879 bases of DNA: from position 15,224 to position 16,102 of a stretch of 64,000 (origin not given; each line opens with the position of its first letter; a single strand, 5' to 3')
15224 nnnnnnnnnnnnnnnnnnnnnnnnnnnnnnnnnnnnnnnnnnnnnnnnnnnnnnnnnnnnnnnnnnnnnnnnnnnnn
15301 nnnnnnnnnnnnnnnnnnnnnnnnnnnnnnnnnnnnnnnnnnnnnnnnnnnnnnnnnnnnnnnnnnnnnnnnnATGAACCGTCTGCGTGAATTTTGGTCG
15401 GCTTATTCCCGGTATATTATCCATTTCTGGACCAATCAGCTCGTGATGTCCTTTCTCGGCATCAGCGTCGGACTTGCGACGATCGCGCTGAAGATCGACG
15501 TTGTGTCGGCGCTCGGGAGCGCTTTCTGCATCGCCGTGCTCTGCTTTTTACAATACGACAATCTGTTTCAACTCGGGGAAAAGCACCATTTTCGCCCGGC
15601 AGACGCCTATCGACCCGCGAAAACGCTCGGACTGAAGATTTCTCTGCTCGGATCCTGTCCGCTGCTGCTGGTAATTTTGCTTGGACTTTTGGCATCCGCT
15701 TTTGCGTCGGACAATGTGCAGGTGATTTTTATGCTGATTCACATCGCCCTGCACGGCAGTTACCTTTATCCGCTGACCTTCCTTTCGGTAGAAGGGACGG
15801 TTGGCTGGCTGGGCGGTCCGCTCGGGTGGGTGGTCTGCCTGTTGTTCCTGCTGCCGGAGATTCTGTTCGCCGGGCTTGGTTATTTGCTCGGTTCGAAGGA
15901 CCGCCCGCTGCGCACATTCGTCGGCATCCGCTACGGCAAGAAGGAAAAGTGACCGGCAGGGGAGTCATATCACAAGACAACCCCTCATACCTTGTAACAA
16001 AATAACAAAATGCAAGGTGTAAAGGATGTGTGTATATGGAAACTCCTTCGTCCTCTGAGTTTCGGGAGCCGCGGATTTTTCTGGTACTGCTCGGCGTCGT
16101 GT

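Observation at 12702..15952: Minimal synthase-type exopolysaccharide operon: processive GT2 + double cohesin-like surface protein + polytopic membrane protein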

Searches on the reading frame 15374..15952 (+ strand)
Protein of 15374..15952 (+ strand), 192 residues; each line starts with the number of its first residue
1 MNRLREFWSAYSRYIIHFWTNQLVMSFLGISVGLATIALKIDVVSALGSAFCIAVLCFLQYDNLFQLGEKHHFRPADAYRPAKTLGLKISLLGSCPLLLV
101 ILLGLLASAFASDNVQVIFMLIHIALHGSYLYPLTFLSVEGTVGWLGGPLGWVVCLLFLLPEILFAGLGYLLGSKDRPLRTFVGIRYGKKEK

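Call 3: search_protein_families(library=pfam, proteins=[window:15374-15952:+], max_evalue=1)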
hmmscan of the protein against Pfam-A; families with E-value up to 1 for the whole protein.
window:15374-15952:+ (192 aa): 0 families

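Call 4: search_protein_families(library=ncbifam, proteins=[window:15374-15952:+], max_evalue=1)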
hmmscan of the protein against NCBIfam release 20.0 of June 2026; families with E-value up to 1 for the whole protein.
window:15374-15952:+ (192 aa): 0 families

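Call 14: find_homologous_proteins(query=window:15374-15952:+, max_evalue=0.01)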
Query window:15374-15952:+ (192 aa): 34 proteins with E <= 0.01 among 1145 candidates.
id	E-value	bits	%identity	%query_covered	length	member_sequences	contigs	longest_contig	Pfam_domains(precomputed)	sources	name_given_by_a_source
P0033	5.5e-108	377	88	99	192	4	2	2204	-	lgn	-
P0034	8.5e-108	377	88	100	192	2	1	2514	-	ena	-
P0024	5.8e-107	374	88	99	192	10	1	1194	-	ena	-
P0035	4.0e-78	280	67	99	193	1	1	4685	-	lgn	-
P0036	2.8e-74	267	65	100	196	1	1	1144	-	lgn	-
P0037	9.2e-73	262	65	98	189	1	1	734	-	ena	-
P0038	1.2e-66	242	62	98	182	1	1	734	-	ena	-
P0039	1.8e-66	242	63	98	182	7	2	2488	-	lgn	-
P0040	2.7e-66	241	64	99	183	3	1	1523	-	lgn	-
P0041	4.6e-66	240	61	98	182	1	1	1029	-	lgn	-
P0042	2.3e-65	238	62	98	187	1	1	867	-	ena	-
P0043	6.9e-64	233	62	98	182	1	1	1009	-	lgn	-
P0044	4.6e-63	231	61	97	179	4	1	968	-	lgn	-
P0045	1.7e-62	229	62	98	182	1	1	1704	-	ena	-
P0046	8.1e-62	226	60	98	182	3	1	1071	-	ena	-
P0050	3.4e-53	198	54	97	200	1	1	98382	-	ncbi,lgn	-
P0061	1.2e-47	180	47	99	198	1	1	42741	-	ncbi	-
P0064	3.3e-45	172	47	99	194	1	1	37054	-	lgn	-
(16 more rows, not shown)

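Call 16: find_encoding_contigs(protein=P0050, flank=7000, max_places=2)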
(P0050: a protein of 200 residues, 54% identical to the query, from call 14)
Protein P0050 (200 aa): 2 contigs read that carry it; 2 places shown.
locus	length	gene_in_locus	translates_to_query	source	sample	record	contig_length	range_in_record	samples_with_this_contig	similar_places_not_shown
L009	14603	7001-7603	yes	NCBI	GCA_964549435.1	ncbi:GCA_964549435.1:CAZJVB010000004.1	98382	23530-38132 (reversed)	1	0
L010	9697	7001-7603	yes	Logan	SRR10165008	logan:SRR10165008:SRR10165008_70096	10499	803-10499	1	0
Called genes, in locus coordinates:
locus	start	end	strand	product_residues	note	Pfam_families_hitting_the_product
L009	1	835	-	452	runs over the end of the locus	PF05167:DUF711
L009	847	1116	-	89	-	PF01842:ACT (weak), PF13740:ACT_6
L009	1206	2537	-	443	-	PF00528:BPD_transp_1, PF00005:ABC_tran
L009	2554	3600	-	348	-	PF09084:NMT1 (faint)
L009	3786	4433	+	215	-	PF00027:cNMP_binding, PF13545:HTH_Crp_2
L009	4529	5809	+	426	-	PF00535:Glycos_transf_2, PF13641:Glyco_tranf_2_3, PF13632:Glyco_trans_2_3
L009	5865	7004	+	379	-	PF00963:Cohesin (weak)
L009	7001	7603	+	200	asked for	-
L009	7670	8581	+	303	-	PF01520:Amidase_3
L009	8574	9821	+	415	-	PF03796:DnaB_C (faint), PF06745:ATPase, PF13481:AAA_25, PF23442:DUF7125 (weak), PF00004:AAA, PF13541:ChlI, PF05362:Lon_C (weak)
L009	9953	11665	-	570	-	PF00664:ABC_membrane, PF00005:ABC_tran, PF02463:SMC_N (faint)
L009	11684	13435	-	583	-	PF00664:ABC_membrane, PF00005:ABC_tran, PF02463:SMC_N (faint)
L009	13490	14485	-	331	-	-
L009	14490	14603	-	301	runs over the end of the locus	PF02899:Phage_int_SAM_1, PF13102:Phage_int_SAM_5 (faint), PF13495:Phage_int_SAM_4, PF00589:Phage_integrase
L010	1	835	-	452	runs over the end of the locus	PF05167:DUF711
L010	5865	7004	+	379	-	PF00963:Cohesin (weak)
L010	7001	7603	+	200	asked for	-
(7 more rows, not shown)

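Call 17: find_encoding_contigs(protein=P0061, flank=7000, max_places=2)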
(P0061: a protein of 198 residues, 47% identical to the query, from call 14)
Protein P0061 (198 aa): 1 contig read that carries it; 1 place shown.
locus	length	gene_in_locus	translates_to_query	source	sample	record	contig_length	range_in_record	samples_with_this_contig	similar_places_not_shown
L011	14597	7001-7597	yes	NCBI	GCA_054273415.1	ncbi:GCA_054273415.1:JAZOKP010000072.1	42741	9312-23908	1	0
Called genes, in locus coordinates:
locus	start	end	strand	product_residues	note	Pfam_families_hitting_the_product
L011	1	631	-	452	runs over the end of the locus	PF05167:DUF711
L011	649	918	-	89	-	PF01842:ACT (weak), PF13740:ACT_6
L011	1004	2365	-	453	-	PF00528:BPD_transp_1, PF00005:ABC_tran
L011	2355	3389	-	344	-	-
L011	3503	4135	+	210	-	PF00027:cNMP_binding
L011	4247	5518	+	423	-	PF00535:Glycos_transf_2, PF13641:Glyco_tranf_2_3, PF13632:Glyco_trans_2_3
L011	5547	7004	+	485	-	PF00963:Cohesin (faint)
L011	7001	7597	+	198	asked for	-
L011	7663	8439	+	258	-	PF01520:Amidase_3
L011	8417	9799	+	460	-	PF18073:Zn_ribbon_LapB, PF13481:AAA_25, PF03796:DnaB_C (faint), PF06745:ATPase, PF23442:DUF7125 (weak), PF00004:AAA, PF05362:Lon_C (weak), PF13541:ChlI (weak)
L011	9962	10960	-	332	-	-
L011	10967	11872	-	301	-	PF02899:Phage_int_SAM_1, PF13495:Phage_int_SAM_4 (weak), PF00589:Phage_integrase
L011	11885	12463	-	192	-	-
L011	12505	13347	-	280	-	PF03446:NAD_binding_2 (weak), PF03807:F420_oxidored, PF14748:P5CR_dimer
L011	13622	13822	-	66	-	PF11213:DUF3006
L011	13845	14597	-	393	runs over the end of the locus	PF00753:Lactamase_B, PF12706:Lactamase_B_2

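Call 18: find_encoding_contigs(protein=P0064, flank=7000, max_places=2)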
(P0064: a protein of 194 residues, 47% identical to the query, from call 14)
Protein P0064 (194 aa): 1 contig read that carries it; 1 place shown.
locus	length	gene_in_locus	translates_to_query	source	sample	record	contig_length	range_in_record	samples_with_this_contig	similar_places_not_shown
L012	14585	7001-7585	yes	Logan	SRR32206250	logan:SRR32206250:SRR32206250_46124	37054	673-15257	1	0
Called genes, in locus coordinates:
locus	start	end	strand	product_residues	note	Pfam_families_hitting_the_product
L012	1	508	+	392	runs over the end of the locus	?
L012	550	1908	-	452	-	PF05167:DUF711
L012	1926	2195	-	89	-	PF13740:ACT_6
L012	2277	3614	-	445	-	PF00005:ABC_tran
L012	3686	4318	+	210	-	PF00027:cNMP_binding, PF13545:HTH_Crp_2 (weak)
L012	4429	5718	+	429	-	PF00535:Glycos_transf_2, PF13641:Glyco_tranf_2_3, PF13632:Glyco_trans_2_3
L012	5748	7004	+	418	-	PF00963:Cohesin (faint)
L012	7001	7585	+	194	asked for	-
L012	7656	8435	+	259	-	PF01520:Amidase_3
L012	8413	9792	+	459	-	PF18073:Zn_ribbon_LapB, PF13481:AAA_25, PF03796:DnaB_C (faint), PF06745:ATPase, PF23442:DUF7125 (weak), PF00004:AAA (weak), PF05362:Lon_C (weak), PF13541:ChlI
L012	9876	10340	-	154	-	-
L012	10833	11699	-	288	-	PF05707:Zot (faint)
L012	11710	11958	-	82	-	-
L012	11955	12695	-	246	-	-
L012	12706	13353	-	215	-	-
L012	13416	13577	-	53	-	-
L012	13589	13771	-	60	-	-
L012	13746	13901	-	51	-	-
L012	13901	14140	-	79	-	-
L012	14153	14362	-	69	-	-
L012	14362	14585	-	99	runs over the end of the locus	-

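Call 37: search_protein_representatives(alignment_id=A2)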
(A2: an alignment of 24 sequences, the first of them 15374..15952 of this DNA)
Query: 24 sequences, 198 profile positions. Proteins with E-value up to 0.001 (for the whole library): 223; up to 1e-10: 50; up to 1e-30: 3. The best 150 are listed.
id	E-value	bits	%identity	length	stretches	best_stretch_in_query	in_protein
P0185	6.5e-83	293.4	-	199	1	1-197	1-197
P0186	4.9e-64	231.8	-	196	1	4-196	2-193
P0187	5.9e-39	150.0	-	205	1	4-191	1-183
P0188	3.8e-28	114.7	-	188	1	3-194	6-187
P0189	8.9e-26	106.9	-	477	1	7-191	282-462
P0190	2.8e-25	105.3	-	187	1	8-195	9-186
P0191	6.2e-25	104.2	-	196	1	1-192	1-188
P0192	2.8e-23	98.8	-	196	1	1-196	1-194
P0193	2.0e-21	92.7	-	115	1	105-195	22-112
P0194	2.2e-20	89.4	-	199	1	4-192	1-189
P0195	2.6e-18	82.6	-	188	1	6-193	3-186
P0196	1.3e-16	77.0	-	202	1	4-189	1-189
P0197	1.9e-16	76.5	-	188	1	6-192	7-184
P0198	8.1e-16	74.4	-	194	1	1-181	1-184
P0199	1.0e-15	74.1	-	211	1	3-191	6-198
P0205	2.9e-14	69.4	-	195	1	3-182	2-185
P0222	1.8e-11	60.2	-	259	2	4-138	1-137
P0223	1.8e-11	60.2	-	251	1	3-186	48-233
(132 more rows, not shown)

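Call 39: search_protein_families(library=pfam, proteins=[P0187, P0188, P0189, P0190, P0191, P0195, P0199, P0205, P0223, P0222], max_evalue=1)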
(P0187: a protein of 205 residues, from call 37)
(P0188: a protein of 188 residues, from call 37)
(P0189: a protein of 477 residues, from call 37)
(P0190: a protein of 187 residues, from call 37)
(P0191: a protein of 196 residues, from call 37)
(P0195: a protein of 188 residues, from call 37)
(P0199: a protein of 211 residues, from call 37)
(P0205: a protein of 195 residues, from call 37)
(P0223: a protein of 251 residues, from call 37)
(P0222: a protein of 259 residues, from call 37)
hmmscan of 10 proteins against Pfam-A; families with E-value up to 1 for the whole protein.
P0187 (205 aa): 0 families

P0188 (188 aa): 0 families

P0189 (477 aa): 4 families
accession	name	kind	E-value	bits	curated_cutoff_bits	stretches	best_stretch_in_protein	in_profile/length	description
PF06679.17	DUF1180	-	0.013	16.4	27.7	1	178-275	30-119/167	Membrane protein FAM174-like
PF17626.7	IncF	-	0.21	12.4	27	0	299-336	33-70/104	Inclusion membrane protein F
PF20100.4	DUF6490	-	0.21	12.1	23.7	0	284-342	6-65/127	Family of unknown function (DUF6490)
PF03929.21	PepSY_TM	-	0.3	11.3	28.8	0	251-309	135-193/295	PepSY-associated TM region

P0190 (187 aa): 1 family
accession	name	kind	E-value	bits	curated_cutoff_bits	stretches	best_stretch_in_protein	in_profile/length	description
PF11992.13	TgpA_N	-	0.32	10.4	30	1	29-106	109-180/333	TgpA N-terminal domain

P0191 (196 aa): 2 families
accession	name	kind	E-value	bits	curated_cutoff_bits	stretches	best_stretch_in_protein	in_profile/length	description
PF03611.19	EIIC-GAT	-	0.027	14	24.2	1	20-132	221-332/394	PTS system sugar-specific permease component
PF03707.21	MHYT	-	0.34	11.4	21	1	147-175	21-49/59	Bacterial signalling protein N terminal repeat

P0195 (188 aa): 2 families
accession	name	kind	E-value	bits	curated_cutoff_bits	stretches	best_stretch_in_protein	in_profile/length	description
PF11654.13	NCE101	-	0.08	13.1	24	1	155-168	9-22/45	Non-classical export protein 1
PF13123.11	DUF3978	-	0.2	11.8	25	1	5-28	48-71/144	Protein of unknown function (DUF3978)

P0199 (211 aa): 1 family
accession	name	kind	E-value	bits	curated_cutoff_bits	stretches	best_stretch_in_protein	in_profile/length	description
PF07778.16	CENP-I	-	0.35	10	23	1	4-63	426-482/515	Mis6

P0205 (195 aa): 0 families

P0223 (251 aa): 0 families

P0222 (259 aa): 3 families
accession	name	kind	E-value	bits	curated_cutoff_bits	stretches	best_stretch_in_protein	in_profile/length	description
PF05620.16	TMEM208_SND2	-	0.11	12.7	22.9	0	2-53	7-61/167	SRP-independent targeting protein 2/TMEM208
PF12351.13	Fig1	-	0.13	12.6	25.3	1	40-118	82-148/188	Ca2+ regulator and membrane fusion protein Fig1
PF07554.19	FIVAR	-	0.21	12.7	29.2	1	160-190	33-66/71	FIVAR domain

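Call 46: find_related_loci(query=A5, collection=metagenome_contigs, flank=6000)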
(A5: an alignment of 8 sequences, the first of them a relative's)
Query A5 (187 aa) in metagenome_contigs; peptide patterns used: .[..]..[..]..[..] (x = any residue, [..] = any of these).
103 stretches matched a pattern; 32 encode a relative of the query (tblastn E <= 1e-3); 32 distinct loci.
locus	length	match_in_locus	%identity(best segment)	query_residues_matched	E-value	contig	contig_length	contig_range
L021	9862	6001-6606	61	1-187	2e-73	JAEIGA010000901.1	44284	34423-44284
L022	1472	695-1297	53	1-187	4e-65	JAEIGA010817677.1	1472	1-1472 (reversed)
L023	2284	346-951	49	1-187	3e-61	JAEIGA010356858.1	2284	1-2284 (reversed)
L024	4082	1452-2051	50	1-187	1e-59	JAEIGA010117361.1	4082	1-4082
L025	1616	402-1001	50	1-187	1e-60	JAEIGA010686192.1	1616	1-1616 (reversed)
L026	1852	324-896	47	1-181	1e-50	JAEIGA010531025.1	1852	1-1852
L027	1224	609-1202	45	1-181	2e-51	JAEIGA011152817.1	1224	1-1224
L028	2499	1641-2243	46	1-186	2e-46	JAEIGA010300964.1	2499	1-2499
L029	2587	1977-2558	47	1-181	2e-46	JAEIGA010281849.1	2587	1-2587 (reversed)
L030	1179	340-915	46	1-186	2e-47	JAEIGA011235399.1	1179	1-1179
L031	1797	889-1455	43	1-182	4e-45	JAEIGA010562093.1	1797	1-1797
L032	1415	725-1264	47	1-169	4e-45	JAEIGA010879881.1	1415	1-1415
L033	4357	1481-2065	42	1-182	2e-39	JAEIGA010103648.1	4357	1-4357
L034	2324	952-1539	36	1-187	4e-34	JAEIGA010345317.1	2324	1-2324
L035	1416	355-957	36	1-179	1e-28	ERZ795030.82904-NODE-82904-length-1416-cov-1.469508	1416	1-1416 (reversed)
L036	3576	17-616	35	1-177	3e-26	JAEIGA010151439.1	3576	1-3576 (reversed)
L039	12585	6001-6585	35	1-177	6e-23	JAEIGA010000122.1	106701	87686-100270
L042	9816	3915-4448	30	5-187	3e-20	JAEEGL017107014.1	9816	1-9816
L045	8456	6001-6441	35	3-126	5e-18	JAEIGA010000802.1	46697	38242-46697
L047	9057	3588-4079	29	5-169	3e-15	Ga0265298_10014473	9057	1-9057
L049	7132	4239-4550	34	4-106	5e-15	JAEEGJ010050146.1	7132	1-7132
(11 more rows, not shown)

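Call 49: find_encoding_contigs(protein=P0189, flank=6000, max_places=3)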
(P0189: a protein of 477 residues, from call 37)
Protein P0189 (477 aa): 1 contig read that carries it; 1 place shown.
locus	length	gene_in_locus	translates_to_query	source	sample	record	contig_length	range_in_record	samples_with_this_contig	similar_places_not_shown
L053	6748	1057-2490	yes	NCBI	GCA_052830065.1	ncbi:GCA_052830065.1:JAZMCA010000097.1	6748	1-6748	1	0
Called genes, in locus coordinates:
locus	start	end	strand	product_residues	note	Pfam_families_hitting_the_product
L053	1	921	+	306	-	?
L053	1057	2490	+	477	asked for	-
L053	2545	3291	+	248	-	PF01520:Amidase_3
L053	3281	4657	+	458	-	PF18073:Zn_ribbon_LapB, PF13481:AAA_25, PF06745:ATPase, PF23442:DUF7125, PF00004:AAA (weak), PF13401:AAA_22 (faint), PF13541:ChlI (weak)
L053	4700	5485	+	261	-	PF21778:DUF6873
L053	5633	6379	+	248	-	-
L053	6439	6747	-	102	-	?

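Call 52: search_protein_families(library=pfam, proteins=[L039:6630-7406:+, L042:4492-5244:+, L045:6653-7393:+, L036:672-1412:+, L047:4167-4925:+, L049:4824-5582:+, L021:6651-7967:-, L039:4829-5872:-, L042:5250-6611:+, L053:1-921:+], max_evalue=0.001)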
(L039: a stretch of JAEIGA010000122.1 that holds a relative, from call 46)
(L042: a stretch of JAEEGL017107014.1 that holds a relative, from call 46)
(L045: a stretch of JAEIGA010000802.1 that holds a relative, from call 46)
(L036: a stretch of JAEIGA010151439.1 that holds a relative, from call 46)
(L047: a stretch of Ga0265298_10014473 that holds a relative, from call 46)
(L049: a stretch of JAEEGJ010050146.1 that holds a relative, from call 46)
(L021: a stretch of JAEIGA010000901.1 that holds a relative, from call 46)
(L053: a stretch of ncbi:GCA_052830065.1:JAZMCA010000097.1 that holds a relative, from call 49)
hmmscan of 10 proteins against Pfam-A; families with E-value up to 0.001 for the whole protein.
L039:6630-7406:+ (258 aa): 1 family
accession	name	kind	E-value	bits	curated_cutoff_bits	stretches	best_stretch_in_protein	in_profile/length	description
PF01520.23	Amidase_3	-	4.3e-44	151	27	1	61-245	2-173/174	N-acetylmuramoyl-L-alanine amidase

L042:4492-5244:+ (250 aa): 1 family
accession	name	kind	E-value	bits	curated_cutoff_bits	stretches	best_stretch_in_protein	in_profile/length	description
PF01520.23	Amidase_3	-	1.6e-39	136.2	27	1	60-236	1-168/174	N-acetylmuramoyl-L-alanine amidase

L045:6653-7393:+ (246 aa): 1 family
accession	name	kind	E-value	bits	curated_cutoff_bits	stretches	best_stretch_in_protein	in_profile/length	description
PF01520.23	Amidase_3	-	5.7e-48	163.7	27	1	53-238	1-173/174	N-acetylmuramoyl-L-alanine amidase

L036:672-1412:+ (246 aa): 1 family
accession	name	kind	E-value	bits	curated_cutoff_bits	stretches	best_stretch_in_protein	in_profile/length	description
PF01520.23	Amidase_3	-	3.1e-46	158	27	1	56-241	1-173/174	N-acetylmuramoyl-L-alanine amidase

L047:4167-4925:+ (252 aa): 1 family
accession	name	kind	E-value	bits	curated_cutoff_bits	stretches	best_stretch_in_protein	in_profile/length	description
PF01520.23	Amidase_3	-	4.6e-43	147.7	27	1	60-241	1-172/174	N-acetylmuramoyl-L-alanine amidase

L049:4824-5582:+ (252 aa): 1 family
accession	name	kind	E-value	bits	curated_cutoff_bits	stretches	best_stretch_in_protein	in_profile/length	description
PF01520.23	Amidase_3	-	1.1e-44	153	27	1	60-242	1-173/174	N-acetylmuramoyl-L-alanine amidase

L021:6651-7967:- (438 aa): 3 families
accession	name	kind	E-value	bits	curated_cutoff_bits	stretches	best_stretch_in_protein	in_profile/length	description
PF00768.25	Peptidase_S11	-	1.1e-33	117.1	27.6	1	37-265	8-238/239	D-alanyl-D-alanine carboxypeptidase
PF07943.18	PBP5_C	-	1.7e-07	31.7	21.2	1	288-383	1-90/91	Penicillin-binding protein 5, C-terminal domain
PF13354.11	Beta-lactamase2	-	1.5e-05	24.9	22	1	61-186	18-144/214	Beta-lactamase enzyme family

L039:4829-5872:- (347 aa): 2 families
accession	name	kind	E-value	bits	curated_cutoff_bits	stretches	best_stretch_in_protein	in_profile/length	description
PF00589.27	Phage_integrase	-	1.7e-35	122.8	27.1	1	149-323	1-168/172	Phage integrase family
PF02899.23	Phage_int_SAM_1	-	6.1e-08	33.3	22.3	1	25-125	2-81/83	Phage integrase, N-terminal SAM-like domain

L042:5250-6611:+ (453 aa): 14 families
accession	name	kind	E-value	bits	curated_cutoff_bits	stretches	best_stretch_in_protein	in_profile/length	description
PF13481.12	AAA_25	-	2.4e-16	60.4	27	1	68-216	15-194/195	AAA domain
PF06745.19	ATPase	-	7.1e-15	55.4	26.6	1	69-140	2-75/231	KaiC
PF18073.7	Zn_ribbon_LapB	-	1.3e-13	50.8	25.7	1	9-36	1-28/28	Rubredoxin metal binding domain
PF13541.12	ChlI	-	5.6e-08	33.1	27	1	340-424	36-121/121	Subunit ChlI of Mg-chelatase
PF05362.19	Lon_C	-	2.9e-06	27.5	21.1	1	344-425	91-173/205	Lon protease (S16) C-terminal proteolytic domain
PF03796.21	DnaB_C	-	4.9e-06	26.6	27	1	69-131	3-66/255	DnaB-like helicase C terminal domain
PF00004.35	AAA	-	4.8e-05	24.3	21.2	1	89-215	1-111/131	ATPase family associated with various cellular activities (AAA)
PF13191.12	AAA_16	-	8.1e-05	23.6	32.6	1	78-126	19-63/167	AAA ATPase domain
PF08423.17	Rad51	-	0.00014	21.7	22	0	66-109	6-49/244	Rad51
PF13401.12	AAA_22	-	0.00022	22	27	1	87-210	6-122/130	AAA domain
PF07728.20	AAA_5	-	0.00051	20.5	22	1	89-124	2-36/139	AAA domain (dynein-related subfamily)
PF13479.12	AAA_24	-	0.00058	20.2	27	0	88-175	4-78/195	AAA domain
PF25199.1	nSTAND_NTPase5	-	0.0006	20.1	34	0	87-147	42-103/145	Novel STAND NTPase 5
PF08274.17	Zn_Ribbon_YjdM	-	0.00078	19.9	30.8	0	6-17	17-28/30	PhnA Zinc-Ribbon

L053:1-921:+ (306 aa): 1 family
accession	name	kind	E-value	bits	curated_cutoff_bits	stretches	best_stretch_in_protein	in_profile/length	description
PF07613.16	DUF1576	-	6.6e-28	97.9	25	2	108-293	2-177/178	Protein of unknown function (DUF1576)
